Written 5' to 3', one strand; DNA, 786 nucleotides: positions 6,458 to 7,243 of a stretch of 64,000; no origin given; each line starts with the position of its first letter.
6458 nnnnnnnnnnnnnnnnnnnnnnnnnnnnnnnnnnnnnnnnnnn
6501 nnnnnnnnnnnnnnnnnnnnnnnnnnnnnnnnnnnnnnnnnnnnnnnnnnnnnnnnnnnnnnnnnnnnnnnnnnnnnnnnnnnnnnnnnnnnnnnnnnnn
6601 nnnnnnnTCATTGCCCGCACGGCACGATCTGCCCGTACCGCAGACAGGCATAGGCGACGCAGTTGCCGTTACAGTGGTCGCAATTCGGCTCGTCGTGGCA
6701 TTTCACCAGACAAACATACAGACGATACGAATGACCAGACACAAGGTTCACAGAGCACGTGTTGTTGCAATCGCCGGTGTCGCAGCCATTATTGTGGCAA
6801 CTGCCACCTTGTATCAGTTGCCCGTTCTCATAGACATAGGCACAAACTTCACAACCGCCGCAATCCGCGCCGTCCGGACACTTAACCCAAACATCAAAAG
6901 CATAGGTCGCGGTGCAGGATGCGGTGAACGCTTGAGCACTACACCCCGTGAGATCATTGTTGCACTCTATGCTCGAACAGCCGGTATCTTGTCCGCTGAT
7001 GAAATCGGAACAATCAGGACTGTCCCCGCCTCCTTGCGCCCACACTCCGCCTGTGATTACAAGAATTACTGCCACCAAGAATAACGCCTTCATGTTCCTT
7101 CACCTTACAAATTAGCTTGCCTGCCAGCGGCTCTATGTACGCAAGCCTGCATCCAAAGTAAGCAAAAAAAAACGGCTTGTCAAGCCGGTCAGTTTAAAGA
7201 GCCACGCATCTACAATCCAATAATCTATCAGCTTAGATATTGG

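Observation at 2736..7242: Tandemly duplicated cassette: promoter repeat + small Cys-rich secreted protein + T9SS beta-helix protein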

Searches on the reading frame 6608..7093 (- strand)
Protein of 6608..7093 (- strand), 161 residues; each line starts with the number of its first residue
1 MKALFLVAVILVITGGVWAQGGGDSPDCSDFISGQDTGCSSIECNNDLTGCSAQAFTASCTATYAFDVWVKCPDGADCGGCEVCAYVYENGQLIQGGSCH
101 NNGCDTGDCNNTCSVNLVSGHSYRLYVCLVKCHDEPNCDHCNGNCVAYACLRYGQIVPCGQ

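Call 4: search_protein_families(library=pfam, proteins=[window:6608-7093:-], max_evalue=0.1)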
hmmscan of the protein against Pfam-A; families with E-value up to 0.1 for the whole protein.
window:6608-7093:- (161 aa): 0 families

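Call 10: find_homologous_proteins(query=window:6608-7093:-, max_evalue=0.001)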
Query window:6608-7093:- (161 aa): 1 proteins with E <= 0.001 among 16 candidates.
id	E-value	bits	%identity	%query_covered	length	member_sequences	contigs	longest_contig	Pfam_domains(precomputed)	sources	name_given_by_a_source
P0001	9.8e-107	372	100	100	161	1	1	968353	-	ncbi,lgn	-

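Call 11: find_encoding_contigs(protein=P0001, flank=10000, max_places=6)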
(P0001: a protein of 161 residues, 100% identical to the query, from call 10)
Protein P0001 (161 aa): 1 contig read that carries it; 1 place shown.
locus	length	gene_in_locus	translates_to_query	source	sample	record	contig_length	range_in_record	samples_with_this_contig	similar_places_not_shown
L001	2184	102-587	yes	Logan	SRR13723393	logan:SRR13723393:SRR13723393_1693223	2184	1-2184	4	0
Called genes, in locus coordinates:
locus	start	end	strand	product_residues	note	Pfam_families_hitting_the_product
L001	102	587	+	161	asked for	-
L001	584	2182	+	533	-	PF18962:Por_Secre_tail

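Call 20: search_protein_representatives(alignment_id=A1)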
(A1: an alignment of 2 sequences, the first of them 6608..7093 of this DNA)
Query: 2 sequences, 174 profile positions. Proteins with E-value up to 0.001 (for the whole library): 179; up to 1e-10: 96; up to 1e-30: 2. The best 150 are listed.
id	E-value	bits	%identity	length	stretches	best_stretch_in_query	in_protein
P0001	3.5e-81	287.4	-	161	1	1-169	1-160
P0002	8.8e-52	191.7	-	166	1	1-174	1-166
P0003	3.4e-27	111.6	-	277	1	1-162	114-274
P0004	1.8e-26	109.3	-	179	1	4-162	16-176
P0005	1.1e-25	106.7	-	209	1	1-158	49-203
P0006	4.0e-24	101.6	-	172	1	19-156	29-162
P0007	6.1e-24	101.0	-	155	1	8-161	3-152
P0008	1.7e-22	96.3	-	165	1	1-162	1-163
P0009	1.0e-21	93.8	-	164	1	2-156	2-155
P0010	1.1e-21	93.7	-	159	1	1-160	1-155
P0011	3.1e-21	92.2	-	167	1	6-161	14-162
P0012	7.8e-21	90.9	-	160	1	5-156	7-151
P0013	1.5e-20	90.0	-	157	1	5-154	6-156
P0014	2.9e-20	89.1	-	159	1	7-174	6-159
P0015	4.4e-20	88.5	-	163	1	8-157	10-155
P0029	2.2e-17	79.7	-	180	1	7-172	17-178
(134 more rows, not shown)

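Call 24: find_homologous_proteins(query=A2, max_evalue=0.00001)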
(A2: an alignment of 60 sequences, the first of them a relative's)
Query A2 (60 sequences) (161 aa, profile of the alignment): 5 proteins with E <= 0.00001 among 1854 candidates.
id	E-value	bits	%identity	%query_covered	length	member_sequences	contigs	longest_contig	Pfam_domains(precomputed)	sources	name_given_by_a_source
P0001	6.4e-45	171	100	100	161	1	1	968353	-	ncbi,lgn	-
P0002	1.3e-35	141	24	89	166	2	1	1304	-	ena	-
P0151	6.4e-30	122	30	85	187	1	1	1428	-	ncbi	-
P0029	1.7e-29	121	29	86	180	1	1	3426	-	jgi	jgi:hypothetical protein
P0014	3.7e-25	107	25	37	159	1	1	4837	-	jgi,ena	-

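Call 25: find_encoding_contigs(protein=P0014, flank=5000)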
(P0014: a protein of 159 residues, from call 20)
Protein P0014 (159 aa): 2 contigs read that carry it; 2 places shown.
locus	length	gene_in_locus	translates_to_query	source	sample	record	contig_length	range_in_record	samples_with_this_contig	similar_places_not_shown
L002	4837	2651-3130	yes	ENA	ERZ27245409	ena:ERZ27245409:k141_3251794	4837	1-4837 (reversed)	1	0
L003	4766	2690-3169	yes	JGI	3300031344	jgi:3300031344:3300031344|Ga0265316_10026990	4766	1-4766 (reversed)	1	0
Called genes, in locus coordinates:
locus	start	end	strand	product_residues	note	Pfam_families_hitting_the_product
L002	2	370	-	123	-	?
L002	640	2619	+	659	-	-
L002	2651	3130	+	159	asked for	-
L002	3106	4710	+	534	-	PF18962:Por_Secre_tail (weak)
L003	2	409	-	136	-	?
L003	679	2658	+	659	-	-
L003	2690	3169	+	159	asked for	-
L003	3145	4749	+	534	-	PF18962:Por_Secre_tail (weak)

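Call 26: find_encoding_contigs(protein=P0029, flank=5000)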
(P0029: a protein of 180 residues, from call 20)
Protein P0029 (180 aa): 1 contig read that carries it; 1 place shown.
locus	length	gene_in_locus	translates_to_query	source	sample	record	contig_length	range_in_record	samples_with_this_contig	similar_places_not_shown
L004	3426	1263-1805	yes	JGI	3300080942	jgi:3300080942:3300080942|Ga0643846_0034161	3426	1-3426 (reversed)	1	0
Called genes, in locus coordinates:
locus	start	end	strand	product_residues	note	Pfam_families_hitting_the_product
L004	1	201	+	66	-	?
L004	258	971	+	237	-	PF00902:TatC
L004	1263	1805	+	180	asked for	-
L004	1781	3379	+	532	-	PF13229:Beta_helix, PF18962:Por_Secre_tail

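Call 27: find_encoding_contigs(protein=P0151, flank=5000)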
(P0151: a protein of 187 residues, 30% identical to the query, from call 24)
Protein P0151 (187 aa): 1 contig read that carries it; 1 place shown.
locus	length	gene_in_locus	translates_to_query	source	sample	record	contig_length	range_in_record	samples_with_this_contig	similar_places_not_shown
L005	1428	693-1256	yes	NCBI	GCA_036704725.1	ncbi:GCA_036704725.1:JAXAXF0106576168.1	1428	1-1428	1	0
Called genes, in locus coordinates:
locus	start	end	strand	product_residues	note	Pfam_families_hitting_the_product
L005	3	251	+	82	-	?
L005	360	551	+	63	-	-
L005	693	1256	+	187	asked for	-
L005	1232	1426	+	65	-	?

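Call 28: find_encoding_contigs(protein=P0002, flank=5000)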
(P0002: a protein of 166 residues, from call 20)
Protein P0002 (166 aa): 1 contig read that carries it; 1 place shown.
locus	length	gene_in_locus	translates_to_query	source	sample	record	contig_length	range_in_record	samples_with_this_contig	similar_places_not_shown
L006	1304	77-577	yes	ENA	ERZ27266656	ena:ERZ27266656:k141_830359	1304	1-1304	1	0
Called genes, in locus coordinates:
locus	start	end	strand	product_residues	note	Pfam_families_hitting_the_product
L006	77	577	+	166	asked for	-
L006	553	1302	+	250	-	?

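Call 37: predict_structure(alignment_id=A2)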
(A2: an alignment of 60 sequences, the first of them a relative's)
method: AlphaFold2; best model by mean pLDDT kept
length: 161 residues; sequences in the alignment: 60
mean_pLDDT: 90.5   pTM: 0.80
mean pLDDT of the five models: 90.5, 89.9, 89.4, 89.4, 88.0
residues with pLDDT >= 90: 123; 70-90: 20; 50-70: 18; < 50: 0
segments of 3 or more residues with pLDDT < 50: none
pLDDT, mean of each block of 10 residues (from residue 1): 72 67 72 97 94 97 97 93 98 98 95 97 98 93 90 92 70
secondary structure, 60 per line:
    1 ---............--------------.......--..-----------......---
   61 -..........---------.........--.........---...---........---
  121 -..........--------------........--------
elements in order: H4-15 E30-36 E52-57 E62-71 E81-89 E92-100 E110-117 E122-131 E146-153

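Call 73: fold_search(model_id=the predicted structure, library=viral)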
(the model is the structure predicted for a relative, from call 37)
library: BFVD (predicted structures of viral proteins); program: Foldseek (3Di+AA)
matches with E <= 10: 1823; with E <= 0.001: 43
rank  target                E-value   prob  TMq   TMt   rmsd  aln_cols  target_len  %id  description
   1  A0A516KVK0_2          1.3e-04  1.00  0.38  0.10  10.1       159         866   14  (no name in the UniProt tables at hand)
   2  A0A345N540            1.7e-04  1.00  0.39  0.36  11.6       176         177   12  (no name in the UniProt tables at hand)
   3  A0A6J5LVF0            1.9e-04  1.00  0.44  0.42  11.9       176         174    9  Uncharacterized protein [uncultured Caudovirales phage]
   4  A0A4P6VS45            1.9e-04  1.00  0.38  0.24   7.0       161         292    9  Collagen triple helix repeat containing protein [Mimivirus LCMiAC02]
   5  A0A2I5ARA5            2.0e-04  1.00  0.37  0.34  10.4       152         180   11  (no name in the UniProt tables at hand)
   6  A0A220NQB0            2.1e-04  1.00  0.39  0.40   5.1       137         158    9  (no name in the UniProt tables at hand)
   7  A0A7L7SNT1            2.2e-04  1.00  0.39  0.10   7.3       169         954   11  (no name in the UniProt tables at hand)
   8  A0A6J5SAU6            3.1e-04  1.00  0.35  0.35   9.6       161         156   13  Uncharacterized protein [uncultured Caudovirales phage]
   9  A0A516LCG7            3.3e-04  0.99  0.29  0.35   8.3       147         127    7  (no name in the UniProt tables at hand)
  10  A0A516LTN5            3.9e-04  1.00  0.34  0.38   9.6       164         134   10  (no name in the UniProt tables at hand)
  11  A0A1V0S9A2            4.1e-04  1.00  0.45  0.23   5.3       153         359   11  Uncharacterized protein [Catovirus CTV1]
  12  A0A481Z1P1            4.1e-04  1.00  0.34  0.21  11.4       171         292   14  Collagen triple helix repeat containing protein [Mimivirus LCMiAC02]
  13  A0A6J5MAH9            4.4e-04  0.99  0.31  0.21  11.1       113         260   18  Uncharacterized protein [uncultured Caudovirales phage]
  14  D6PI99                4.6e-04  0.98  0.34  0.38   8.9       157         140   10  (no name in the UniProt tables at hand)
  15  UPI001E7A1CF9         4.9e-04  1.00  0.44  0.58   4.3       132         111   14  (no name look-up for this kind of identifier)
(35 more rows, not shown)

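Call 74: search_protein_families(library=ncbifam, proteins=[window:6608-7093:-], max_evalue=0.1)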
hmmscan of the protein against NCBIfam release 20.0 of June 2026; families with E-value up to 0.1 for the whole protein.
window:6608-7093:- (161 aa): 1 family
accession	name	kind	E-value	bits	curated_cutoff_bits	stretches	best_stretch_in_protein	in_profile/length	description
NF041599.1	reg_PtrA_PA2808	domain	0.065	13.2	31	1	1-24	4-26/46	co-regulatory protein PtrA N-terminal domain-containing protein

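Call 75: search_protein_families(library=padloc, proteins=[window:6608-7093:-], max_evalue=0.1)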
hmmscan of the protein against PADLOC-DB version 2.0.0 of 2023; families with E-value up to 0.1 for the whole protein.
window:6608-7093:- (161 aa): 0 families

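Call 83: find_related_loci(query=A6, collection=metagenome_contigs, flank=3000)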
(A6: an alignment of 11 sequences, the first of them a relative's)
Query A6 (159 aa) in metagenome_contigs; peptide patterns used: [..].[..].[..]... (x = any residue, [..] = any of these).
124 stretches matched a pattern; 8 encode a relative of the query (tblastn E <= 1e-3); 8 distinct loci.
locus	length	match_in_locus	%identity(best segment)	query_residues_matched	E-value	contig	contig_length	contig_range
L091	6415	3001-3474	58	1-158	1e-50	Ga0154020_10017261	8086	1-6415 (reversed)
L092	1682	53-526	49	1-159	1e-42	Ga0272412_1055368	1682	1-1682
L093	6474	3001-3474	49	1-159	4e-42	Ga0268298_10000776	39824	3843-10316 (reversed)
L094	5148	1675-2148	43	1-159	1e-32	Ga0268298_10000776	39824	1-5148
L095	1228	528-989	45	1-152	6e-31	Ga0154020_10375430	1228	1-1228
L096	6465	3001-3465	43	6-159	9e-29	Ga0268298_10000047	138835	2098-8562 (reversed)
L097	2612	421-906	44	1-159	1e-28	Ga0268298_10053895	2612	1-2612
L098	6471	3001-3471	42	1-159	2e-28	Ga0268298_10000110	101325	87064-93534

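Call 93: search_solved_structures(query=A2, max_evalue=10)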
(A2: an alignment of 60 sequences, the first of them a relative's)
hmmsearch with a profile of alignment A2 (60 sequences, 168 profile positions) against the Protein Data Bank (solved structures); distinct sequences matched with E-value up to 10: 0.

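Call 94: search_protein_families(library=pfam, alignment_id=A2, max_evalue=0.01)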
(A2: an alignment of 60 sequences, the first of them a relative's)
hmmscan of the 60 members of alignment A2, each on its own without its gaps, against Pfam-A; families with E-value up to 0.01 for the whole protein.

A. member 1, P0001 (161 aa): 0 families

B. families by the number of members that match (of 60 scanned): 2 families
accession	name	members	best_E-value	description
PF17707.6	DUF5553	1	0.0012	Family of unknown function (DUF5553)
PF23392.1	DUF7101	1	0.0052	Domain of unknown function (DUF7101)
